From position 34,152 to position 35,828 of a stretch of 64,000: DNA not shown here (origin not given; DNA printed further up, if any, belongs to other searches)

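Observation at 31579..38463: Four long paralogs carry a tandem N-lobe duplication and a systematic, conserved replacement of the catalytic Asp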

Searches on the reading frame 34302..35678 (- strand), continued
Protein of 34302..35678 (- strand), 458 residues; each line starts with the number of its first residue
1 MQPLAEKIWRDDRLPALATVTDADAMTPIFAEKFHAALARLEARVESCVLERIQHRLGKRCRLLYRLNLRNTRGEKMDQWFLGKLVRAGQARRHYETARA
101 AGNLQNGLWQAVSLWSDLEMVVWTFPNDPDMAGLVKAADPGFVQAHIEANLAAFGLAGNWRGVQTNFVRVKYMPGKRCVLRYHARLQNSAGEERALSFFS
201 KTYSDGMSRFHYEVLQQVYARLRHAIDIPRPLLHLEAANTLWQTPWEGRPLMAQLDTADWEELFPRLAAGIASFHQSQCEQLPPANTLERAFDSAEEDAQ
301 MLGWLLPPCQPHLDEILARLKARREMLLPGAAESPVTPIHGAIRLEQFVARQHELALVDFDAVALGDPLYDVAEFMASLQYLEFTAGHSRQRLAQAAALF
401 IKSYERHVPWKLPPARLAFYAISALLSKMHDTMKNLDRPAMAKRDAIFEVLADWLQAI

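Call 34: fold_search(model_id=the predicted structure, library=pdb)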
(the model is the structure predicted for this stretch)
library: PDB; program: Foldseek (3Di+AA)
matches with E <= 10: 1232; with E <= 0.001: 158
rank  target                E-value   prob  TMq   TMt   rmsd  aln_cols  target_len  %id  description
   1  4u94                  3.4e-10  1.00  0.44  0.45  14.4       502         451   14  Structure of mycobacterial maltokinase, the missing link in the essential GlgE-pathway (released 2015-02-11)
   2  8agy_A                1.8e-09  1.00  0.44  0.56   5.1       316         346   18  The Corramycin phosphotransferase in complex with Corramycin (released 2023-08-16)
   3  3ats                  2.7e-09  1.00  0.44  0.55   6.3       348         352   15  Crystal structure of Rv3168 (released 2011-08-03)
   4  8jsu_D                4.6e-09  1.00  0.38  0.53   8.1       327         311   15  The crystal structure of TvaE in complex with TvaLP (released 2025-09-03)
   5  8jsu_B                6.6e-09  1.00  0.38  0.52   7.8       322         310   14  The crystal structure of TvaE in complex with TvaLP (released 2025-09-03)
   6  2pun_B                7.7e-09  1.00  0.44  0.52   7.5       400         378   12  Structures of 5-methylthioribose kinase reveal substrate specificity and unusual mode of nucleotide binding (released 2007-05-22)
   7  5jy7_I                1.0e-08  1.00  0.41  0.43  14.2       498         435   13  Complex of Mycobacterium smegmatis trehalose synthase with maltokinase (released 2017-05-24)
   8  3csv                  1.1e-08  1.00  0.35  0.48  12.1       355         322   14  Crystal structure of a putative aminoglycoside phosphotransferase (YP_614837.1) from Silicibacter sp. TM1040 at 2.15 A r (released 2008-04-22)
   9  2pul_A                1.3e-08  1.00  0.42  0.49   8.2       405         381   12  Structures of 5-methylthioribose kinase reveal substrate specificity and unusual mode of nucleotide binding (released 2007-05-22)
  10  8zic                  1.3e-08  1.00  0.39  0.48   8.6       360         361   11  Structure complex of 4-hydroxytryptamine kinase PsiK complexed with Mg2+ and Tryptamine (released 2025-04-02)
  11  5jy7_M                1.3e-08  1.00  0.39  0.41  14.1       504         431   12  Complex of Mycobacterium smegmatis trehalose synthase with maltokinase (released 2017-05-24)
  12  2olc_B                1.5e-08  1.00  0.44  0.51   7.3       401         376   11  Crystal structure of 5-methylthioribose kinase in complex with ADP-2Ho (released 2007-05-22)
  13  2olc_A                1.7e-08  1.00  0.41  0.49   8.5       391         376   12  Crystal structure of 5-methylthioribose kinase in complex with ADP-2Ho (released 2007-05-22)
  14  9a5i_A                2.2e-08  1.00  0.44  0.49   8.0       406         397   10  Integrative model of MTNK-DHOM by crosslinking MS and deep learning (released 2024-09-18)
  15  9dk2_A                3.0e-08  1.00  0.45  0.58   7.0       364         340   18  Lexapeptide dehydratase complex LxmKY, ATP bound (released 2024-12-04)
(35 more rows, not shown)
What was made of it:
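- Closest known: Maltokinase. Same: Best whole-length Foldseek hits: 4U94 at E 3.4e-10 with ~500 aligned columns, and 6HWL (call 34).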

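Call 40: find_related_loci(query=A2, collection=genome_contigs, flank=10000)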
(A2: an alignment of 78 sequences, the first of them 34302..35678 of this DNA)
Query A2 (458 aa) in genome_contigs; peptide patterns used: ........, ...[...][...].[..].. (x = any residue, [..] = any of these).
416 stretches matched a pattern; 37 encode a relative of the query (tblastn E <= 1e-3); 35 distinct loci.
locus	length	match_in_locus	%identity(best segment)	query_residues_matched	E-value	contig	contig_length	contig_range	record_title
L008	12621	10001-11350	63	7-458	0e+0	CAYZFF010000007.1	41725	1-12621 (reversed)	MAG TPA_asm: uncultured Cytophagia bacterium isolate SRP173033_co1_156 genome assembly, contig: NODE_1242_length_41725_c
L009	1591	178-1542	62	1-458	0e+0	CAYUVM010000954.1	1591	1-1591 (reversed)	MAG TPA_asm: uncultured Cytophagia bacterium isolate SRP173033_co3_178 genome assembly, contig: NODE_167614_length_1591_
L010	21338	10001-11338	56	11-458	2e-160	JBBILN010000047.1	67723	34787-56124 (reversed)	MAG: bacterium isolate BQF270218_bin_21 NODE_198_length_67723_cov_23.386519, whole genome shotgun sequence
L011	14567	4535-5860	57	11-454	1e-154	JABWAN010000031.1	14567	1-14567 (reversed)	MAG: candidate division KSB1 bacterium isolate MAG_5 scaffold_4645, whole genome shotgun sequence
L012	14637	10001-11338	65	11-458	0e+0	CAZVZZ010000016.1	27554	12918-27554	MAG TPA_asm: uncultured Cytophagia bacterium isolate SRP173033_co3_202 genome assembly, contig: NODE_1924_length_27554_c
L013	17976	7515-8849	52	11-458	2e-148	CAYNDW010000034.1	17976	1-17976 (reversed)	MAG TPA_asm: uncultured Cytophagia bacterium isolate binchicken_co248_448 genome assembly, contig: NODE_3381_length_1797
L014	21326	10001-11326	52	11-455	7e-150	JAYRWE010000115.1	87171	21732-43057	MAG: bacterium isolate NJ_NJASGE3bin.37 k141_1470320, whole genome shotgun sequence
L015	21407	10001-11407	42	8-458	4e-114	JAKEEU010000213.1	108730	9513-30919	MAG: candidate division KSB1 bacterium isolate PMV_1_maxbin.001 PMV_1_maxbin.001.k101_923841, whole genome shotgun seque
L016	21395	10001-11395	42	4-455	2e-113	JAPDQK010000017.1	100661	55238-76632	MAG: Candidatus Zhuqueibacter pondensis isolate JZ4_201709_bins_45 JZ-4_201709_bins_45_scaffold_17, whole genome shotgun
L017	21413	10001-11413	41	5-458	1e-112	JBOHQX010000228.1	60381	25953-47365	MAG: bacterium isolate M3-S_metawrap_bin.56 k127_112776, whole genome shotgun sequence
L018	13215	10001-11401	39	8-458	5e-110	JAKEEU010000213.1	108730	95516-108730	MAG: candidate division KSB1 bacterium isolate PMV_1_maxbin.001 PMV_1_maxbin.001.k101_923841, whole genome shotgun seque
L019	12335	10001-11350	42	4-454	2e-109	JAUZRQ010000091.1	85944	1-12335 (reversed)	MAG: candidate division KSB1 bacterium isolate GS19_ROV16_BS04-AMOR20_M0784 AMOR20_M0784_contig91, whole genome shotgun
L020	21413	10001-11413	41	5-458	2e-107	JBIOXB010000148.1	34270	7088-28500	MAG: bacterium isolate MAG067 k127_378011, whole genome shotgun sequence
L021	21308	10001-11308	43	11-441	2e-107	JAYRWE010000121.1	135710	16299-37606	MAG: bacterium isolate NJ_NJASGE3bin.37 k141_1558982, whole genome shotgun sequence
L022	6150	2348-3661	44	11-441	1e-107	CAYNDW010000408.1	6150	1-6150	MAG TPA_asm: uncultured Cytophagia bacterium isolate binchicken_co248_448 genome assembly, contig: NODE_21582_length_615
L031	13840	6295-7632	34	8-451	1e-78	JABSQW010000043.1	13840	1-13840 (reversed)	MAG: Myxococcales bacterium isolate DT_70 DT-Myxococcota-2_scaffold_43, whole genome shotgun sequence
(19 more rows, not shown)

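Call 49: search_solved_structures(query=A2, max_evalue=1, show_alignments=3)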
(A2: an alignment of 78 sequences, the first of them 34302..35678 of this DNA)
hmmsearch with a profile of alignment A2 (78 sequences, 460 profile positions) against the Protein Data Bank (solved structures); distinct sequences matched with E-value up to 1: 44.
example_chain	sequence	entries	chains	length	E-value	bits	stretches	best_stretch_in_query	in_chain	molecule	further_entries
6hwj_A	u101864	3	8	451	7.2e-05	24.8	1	265-362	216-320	Glucosamine kinase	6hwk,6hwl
5igh_A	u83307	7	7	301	0.00015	23.7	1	250-375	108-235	Macrolide 2'-phosphotransferase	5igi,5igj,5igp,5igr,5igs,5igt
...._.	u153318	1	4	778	0.00045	22.2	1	259-374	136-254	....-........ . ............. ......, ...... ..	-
9dk1_A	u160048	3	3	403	0.0008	21.3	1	316-376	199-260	Kinase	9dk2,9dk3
6fuc_A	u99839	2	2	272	0.00089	21.2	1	263-377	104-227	Aminoglycoside phosphotransferase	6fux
8jsu_B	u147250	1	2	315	0.0013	20.7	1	261-407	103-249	TvaE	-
3n4v_A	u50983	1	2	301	0.0013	20.7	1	253-371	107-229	APH(2'')-Id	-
3n4t_A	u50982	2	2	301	0.0016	20.4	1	253-371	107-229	APH(2'')-Id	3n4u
3sgc_A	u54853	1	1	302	0.0016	20.3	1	253-371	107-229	APH(2'')-Id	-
4dta_A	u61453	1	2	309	0.0016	20.3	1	253-371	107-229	APH(2'')-Id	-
6cd7_A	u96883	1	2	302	0.0016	20.3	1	253-371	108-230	APH(2'')-Id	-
3sg9_A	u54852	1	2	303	0.0016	20.3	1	253-371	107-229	APH(2'')-Id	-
3sg8_A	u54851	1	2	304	0.0016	20.3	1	253-371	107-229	APH(2'')-Id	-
4dt8_A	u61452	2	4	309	0.0017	20.3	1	253-371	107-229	APH(2'')-Id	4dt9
4dtb_A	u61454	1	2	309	0.0017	20.3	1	253-371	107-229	APH(2'')-Id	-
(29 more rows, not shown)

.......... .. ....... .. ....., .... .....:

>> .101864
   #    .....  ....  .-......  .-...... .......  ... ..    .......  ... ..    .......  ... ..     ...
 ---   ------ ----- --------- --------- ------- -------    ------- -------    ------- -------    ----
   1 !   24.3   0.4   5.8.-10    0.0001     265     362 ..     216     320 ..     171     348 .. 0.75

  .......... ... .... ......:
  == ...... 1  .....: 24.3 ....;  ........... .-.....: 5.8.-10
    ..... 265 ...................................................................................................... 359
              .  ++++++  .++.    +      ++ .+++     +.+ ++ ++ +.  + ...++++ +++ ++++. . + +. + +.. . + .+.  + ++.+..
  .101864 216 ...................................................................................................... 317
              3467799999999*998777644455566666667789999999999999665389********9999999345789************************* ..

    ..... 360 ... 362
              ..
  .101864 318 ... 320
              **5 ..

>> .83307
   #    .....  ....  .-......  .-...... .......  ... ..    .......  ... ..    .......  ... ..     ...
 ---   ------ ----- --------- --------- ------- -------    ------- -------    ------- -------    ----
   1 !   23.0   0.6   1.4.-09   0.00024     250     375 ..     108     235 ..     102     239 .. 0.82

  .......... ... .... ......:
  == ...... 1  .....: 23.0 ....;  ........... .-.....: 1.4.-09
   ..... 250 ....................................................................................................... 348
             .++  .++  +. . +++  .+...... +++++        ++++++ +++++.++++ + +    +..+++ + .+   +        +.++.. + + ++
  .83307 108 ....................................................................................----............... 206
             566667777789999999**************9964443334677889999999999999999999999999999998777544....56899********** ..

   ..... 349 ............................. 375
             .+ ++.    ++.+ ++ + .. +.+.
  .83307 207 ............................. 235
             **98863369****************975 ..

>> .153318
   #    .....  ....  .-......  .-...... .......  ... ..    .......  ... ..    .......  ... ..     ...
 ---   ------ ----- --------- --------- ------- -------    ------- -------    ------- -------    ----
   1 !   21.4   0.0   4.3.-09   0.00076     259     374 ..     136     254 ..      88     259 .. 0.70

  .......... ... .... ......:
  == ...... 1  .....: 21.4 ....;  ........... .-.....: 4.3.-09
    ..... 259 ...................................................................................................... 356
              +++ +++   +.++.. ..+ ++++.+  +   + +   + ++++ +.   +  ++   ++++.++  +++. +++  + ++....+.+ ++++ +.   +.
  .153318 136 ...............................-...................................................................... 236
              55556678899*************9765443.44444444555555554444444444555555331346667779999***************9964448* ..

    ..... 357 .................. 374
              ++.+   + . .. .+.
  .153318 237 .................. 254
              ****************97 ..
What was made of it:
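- The alignment to solved kinases across the loop is ungapped (call 49).
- Tried and rejected: Rejected by the ungapped profile alignment to solved GlcNK and MPH(2') (call 49).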

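Call 67: search_protein_representatives(alignment_id=A2)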
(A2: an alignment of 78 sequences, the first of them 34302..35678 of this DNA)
Query: 78 sequences, 460 profile positions. Proteins with E-value up to 0.001 (for the whole library): 11737; up to 1e-10: 6779; up to 1e-30: 1981. The best 150 are listed.
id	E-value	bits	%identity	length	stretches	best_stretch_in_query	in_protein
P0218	1.3e-219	745.9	-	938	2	5-456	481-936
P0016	1.6e-195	666.5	-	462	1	4-458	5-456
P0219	5.1e-184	628.6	-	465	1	7-459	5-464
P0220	1.3e-183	627.3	-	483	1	4-458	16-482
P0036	1.7e-174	597.2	-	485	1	4-458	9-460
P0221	1.5e-168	577.6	-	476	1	5-459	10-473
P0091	2.2e-167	573.8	-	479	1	4-459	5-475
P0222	9.8e-165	565.0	-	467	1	10-459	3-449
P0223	2.2e-162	557.3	-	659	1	5-458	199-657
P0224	2.9e-162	556.9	-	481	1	8-456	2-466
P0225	5.6e-158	542.8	-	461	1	5-456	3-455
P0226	6.7e-155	532.6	-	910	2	1-453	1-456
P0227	1.1e-154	531.9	-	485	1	6-456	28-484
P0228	1.8e-153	527.9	-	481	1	7-456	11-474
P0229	6.7e-152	522.7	-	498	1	5-458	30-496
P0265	1.2e-112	393.3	-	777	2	8-455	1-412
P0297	7.1e-86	305.1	-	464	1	5-452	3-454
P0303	1.7e-84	300.5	-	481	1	3-443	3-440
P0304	2.0e-84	300.3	-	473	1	3-456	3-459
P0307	4.3e-83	295.9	-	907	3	45-457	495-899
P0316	7.9e-81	288.4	-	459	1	9-450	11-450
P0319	2.4e-80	286.8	-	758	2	127-407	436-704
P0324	1.9e-79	283.9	-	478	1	9-451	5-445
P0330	7.9e-79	281.8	-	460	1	1-446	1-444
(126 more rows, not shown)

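Call 70: search_protein_families(library=ncbifam, proteins=[P0303, P0304, P0316, P0226, P0265, P0319, P0324, P0297], max_evalue=0.001)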
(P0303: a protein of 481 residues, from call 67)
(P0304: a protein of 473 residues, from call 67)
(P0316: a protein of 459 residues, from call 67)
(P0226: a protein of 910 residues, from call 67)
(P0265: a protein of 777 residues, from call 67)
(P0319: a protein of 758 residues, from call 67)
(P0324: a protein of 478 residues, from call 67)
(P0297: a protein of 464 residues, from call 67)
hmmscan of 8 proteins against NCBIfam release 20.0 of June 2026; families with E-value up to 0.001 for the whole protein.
P0303 (481 aa): 6 families
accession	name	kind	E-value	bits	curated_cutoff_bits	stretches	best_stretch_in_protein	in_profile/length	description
NF038156.1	lant_syn_V_LxmK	equivalog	1e-10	41.2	315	1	227-385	73-243/347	class V lanthionine synthetase subunit LxmK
TIGR02906.1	spore_CotS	subfamily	6.3e-05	22.1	172.7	1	335-408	190-257/314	CotS family spore coat protein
NF033068.1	APH_3p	equivalog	7.6e-05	22.3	205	1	302-418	143-249/255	APH(3') family aminoglycoside O-phosphotransferase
TIGR02721.1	ycfN_thiK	equivalog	0.00011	21.5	299.45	1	316-375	127-188/256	thiamine kinase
TIGR02172.1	Fb_sc_TIGR02172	paralog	0.00035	20.5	228.2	1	334-393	154-218/226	TIGR02172 family protein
NF008738.0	PRK11768.1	equivalog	0.00098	18.6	194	0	327-372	191-235/327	serine/threonine protein kinase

P0304 (473 aa): 8 families
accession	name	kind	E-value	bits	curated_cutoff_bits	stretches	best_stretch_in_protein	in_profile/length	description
NF038156.1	lant_syn_V_LxmK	equivalog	4.6e-06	25.9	315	1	338-390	191-243/347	class V lanthionine synthetase subunit LxmK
NF041256.1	GntI_guanitoxin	equivalog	6.6e-06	25.6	357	1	271-379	105-215/282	guanitoxin biosynthesis pre-guanitoxin N-oxide kinase GntI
TIGR02906.1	spore_CotS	subfamily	1.1e-05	24.5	172.7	1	341-382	191-232/314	CotS family spore coat protein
NF008738.0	PRK11768.1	equivalog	5.8e-05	22.6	194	1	314-374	170-232/327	serine/threonine protein kinase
TIGR02172.1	Fb_sc_TIGR02172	paralog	8e-05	22.6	228.2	1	321-377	137-192/226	TIGR02172 family protein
NF046102.1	CellCycRegCcrZ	equivalog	0.00032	20.2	400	1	293-377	109-193/260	cell cycle regulator CcrZ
NF011462.0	PRK14879.1-3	equivalog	0.00051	19.9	174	0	295-366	62-129/192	Kae1-associated kinase Bud32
NF033068.1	APH_3p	equivalog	0.00098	18.7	205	0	244-365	78-203/255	APH(3') family aminoglycoside O-phosphotransferase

P0316 (459 aa): 6 families
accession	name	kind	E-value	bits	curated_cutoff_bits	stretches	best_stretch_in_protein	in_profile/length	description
NF038156.1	lant_syn_V_LxmK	equivalog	6.8e-12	45.1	315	1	225-388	69-244/347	class V lanthionine synthetase subunit LxmK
NF008738.0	PRK11768.1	equivalog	1.7e-07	30.9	194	1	291-371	154-232/327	serine/threonine protein kinase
NF033068.1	APH_3p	equivalog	2.8e-05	23.7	205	1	244-404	81-236/255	APH(3') family aminoglycoside O-phosphotransferase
TIGR02721.1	ycfN_thiK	equivalog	2.8e-05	23.4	299.45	1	269-375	87-186/256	thiamine kinase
NF046102.1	CellCycRegCcrZ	equivalog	0.00016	21.2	400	1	246-375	68-194/260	cell cycle regulator CcrZ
TIGR03724.2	arch_bud32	equivalog_domain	0.00091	18.8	125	0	338-406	107-172/193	KEOPS complex kinase/ATPase Bud32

P0226 (910 aa): 14 families
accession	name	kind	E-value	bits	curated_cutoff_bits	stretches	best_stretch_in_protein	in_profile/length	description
NF038156.1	lant_syn_V_LxmK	equivalog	4.5e-23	81.9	315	2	655-831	42-233/347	class V lanthionine synthetase subunit LxmK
NF033068.1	APH_3p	equivalog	6e-13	48.9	205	1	684-856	64-238/255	APH(3') family aminoglycoside O-phosphotransferase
NF008738.0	PRK11768.1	equivalog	4.3e-09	36.2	194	0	765-830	170-237/327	serine/threonine protein kinase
TIGR02721.1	ycfN_thiK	equivalog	1.1e-08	34.5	299.45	1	265-374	85-187/256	thiamine kinase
NF046102.1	CellCycRegCcrZ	equivalog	2.8e-08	33.5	400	0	313-373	133-194/260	cell cycle regulator CcrZ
TIGR02906.1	spore_CotS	subfamily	6.3e-08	31.9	172.7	0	781-857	180-254/314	CotS family spore coat protein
TIGR01767.2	MTRK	equivalog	2.8e-07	30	275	0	331-390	224-283/401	S-methyl-5-thioribose kinase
TIGR02457.1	TreS_Cterm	hypoth_equivalog_domain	2.8e-07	29.6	375.05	1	743-827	330-414/529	putative maltokinase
NF041256.1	GntI_guanitoxin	equivalog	7e-07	28.8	357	0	725-831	133-216/282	guanitoxin biosynthesis pre-guanitoxin N-oxide kinase GntI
TIGR03724.2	arch_bud32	equivalog_domain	2.3e-06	27.3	125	0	336-357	107-128/193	KEOPS complex kinase/ATPase Bud32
NF033059.2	APH_3p_I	exception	1.1e-05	25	400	0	775-832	173-232/267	APH(3')-I family aminoglycoside O-phosphotransferase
NF003558.0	PRK05231.1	equivalog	3.7e-05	22.9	271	0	722-856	117-255/322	homoserine kinase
TIGR02172.1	Fb_sc_TIGR02172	paralog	5.8e-05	23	228.2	0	333-372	153-192/226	TIGR02172 family protein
NF041273.1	GlcN_kinase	equivalog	0.00047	19.5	550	0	747-822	212-287/391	glucosamine kinase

P0265 (777 aa): 11 families
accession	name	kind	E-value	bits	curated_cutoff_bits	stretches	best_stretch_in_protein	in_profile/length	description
NF038156.1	lant_syn_V_LxmK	equivalog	1.8e-15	56.9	315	2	660-702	189-231/347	class V lanthionine synthetase subunit LxmK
NF033068.1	APH_3p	equivalog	4e-13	49.5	205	2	215-363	79-238/255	APH(3') family aminoglycoside O-phosphotransferase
NF046102.1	CellCycRegCcrZ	equivalog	1.8e-08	34.1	400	1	244-382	92-231/260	cell cycle regulator CcrZ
NF008738.0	PRK11768.1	equivalog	2.3e-08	33.8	194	1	287-370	185-264/327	serine/threonine protein kinase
TIGR02721.1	ycfN_thiK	equivalog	6.6e-07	28.7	299.45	1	208-341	56-187/256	thiamine kinase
TIGR02906.1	spore_CotS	subfamily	8.8e-07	28.2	172.7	0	303-367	191-257/314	CotS family spore coat protein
TIGR02172.1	Fb_sc_TIGR02172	paralog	1.4e-06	28.3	228.2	0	300-340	153-193/226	TIGR02172 family protein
TIGR02457.1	TreS_Cterm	hypoth_equivalog_domain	2.3e-06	26.6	375.05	1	617-698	338-412/529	putative maltokinase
NF003558.0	PRK05231.1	equivalog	1.6e-05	24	271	0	222-372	104-264/322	homoserine kinase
NF000088.1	viomycin_Vph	equivalog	0.00015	21.2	400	0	659-725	187-253/293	viomycin phosphotransferase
TIGR01767.2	MTRK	equivalog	0.00015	21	275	0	299-377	225-302/401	S-methyl-5-thioribose kinase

P0319 (758 aa): 6 families
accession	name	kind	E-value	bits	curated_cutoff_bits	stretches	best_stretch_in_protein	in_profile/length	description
NF003558.0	PRK05231.1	equivalog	1.9e-16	59.9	271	2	197-387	67-268/322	homoserine kinase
NF038156.1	lant_syn_V_LxmK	equivalog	8.6e-10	38.2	315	2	620-673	178-231/347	class V lanthionine synthetase subunit LxmK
NF008738.0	PRK11768.1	equivalog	2.6e-08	33.6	194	1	272-350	160-238/327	serine/threonine protein kinase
TIGR00938.1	thrB_alt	equivalog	4.7e-07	29.4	255.9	1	249-386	125-266/307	homoserine kinase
TIGR02906.1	spore_CotS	subfamily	1e-05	24.6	172.7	0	303-380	183-259/314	CotS family spore coat protein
NF041256.1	GntI_guanitoxin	equivalog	1.6e-05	24.3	357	0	530-676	70-217/282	guanitoxin biosynthesis pre-guanitoxin N-oxide kinase GntI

P0324 (478 aa): 3 families
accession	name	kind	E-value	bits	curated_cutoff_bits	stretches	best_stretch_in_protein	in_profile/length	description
NF038156.1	lant_syn_V_LxmK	equivalog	1.8e-08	33.9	315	1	326-378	188-240/347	class V lanthionine synthetase subunit LxmK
TIGR02906.1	spore_CotS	subfamily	6.5e-05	22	172.7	1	332-391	191-248/314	CotS family spore coat protein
TIGR02172.1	Fb_sc_TIGR02172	paralog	0.00033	20.5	228.2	1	330-369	154-193/226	TIGR02172 family protein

P0297 (464 aa): 6 families
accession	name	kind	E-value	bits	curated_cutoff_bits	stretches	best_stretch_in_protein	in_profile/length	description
NF038156.1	lant_syn_V_LxmK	equivalog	4.1e-09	36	315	1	227-385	70-240/347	class V lanthionine synthetase subunit LxmK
NF008738.0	PRK11768.1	equivalog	1.3e-07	31.3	194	1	267-377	121-237/327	serine/threonine protein kinase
NF033068.1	APH_3p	equivalog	1.5e-05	24.7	205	1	241-421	77-248/255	APH(3') family aminoglycoside O-phosphotransferase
NF003558.0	PRK05231.1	equivalog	0.00015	20.8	271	1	268-372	116-224/322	homoserine kinase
NF046102.1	CellCycRegCcrZ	equivalog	0.00064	19.2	400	0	246-377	67-195/260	cell cycle regulator CcrZ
NF041273.1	GlcN_kinase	equivalog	0.00065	19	550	1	267-362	178-280/391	glucosamine kinase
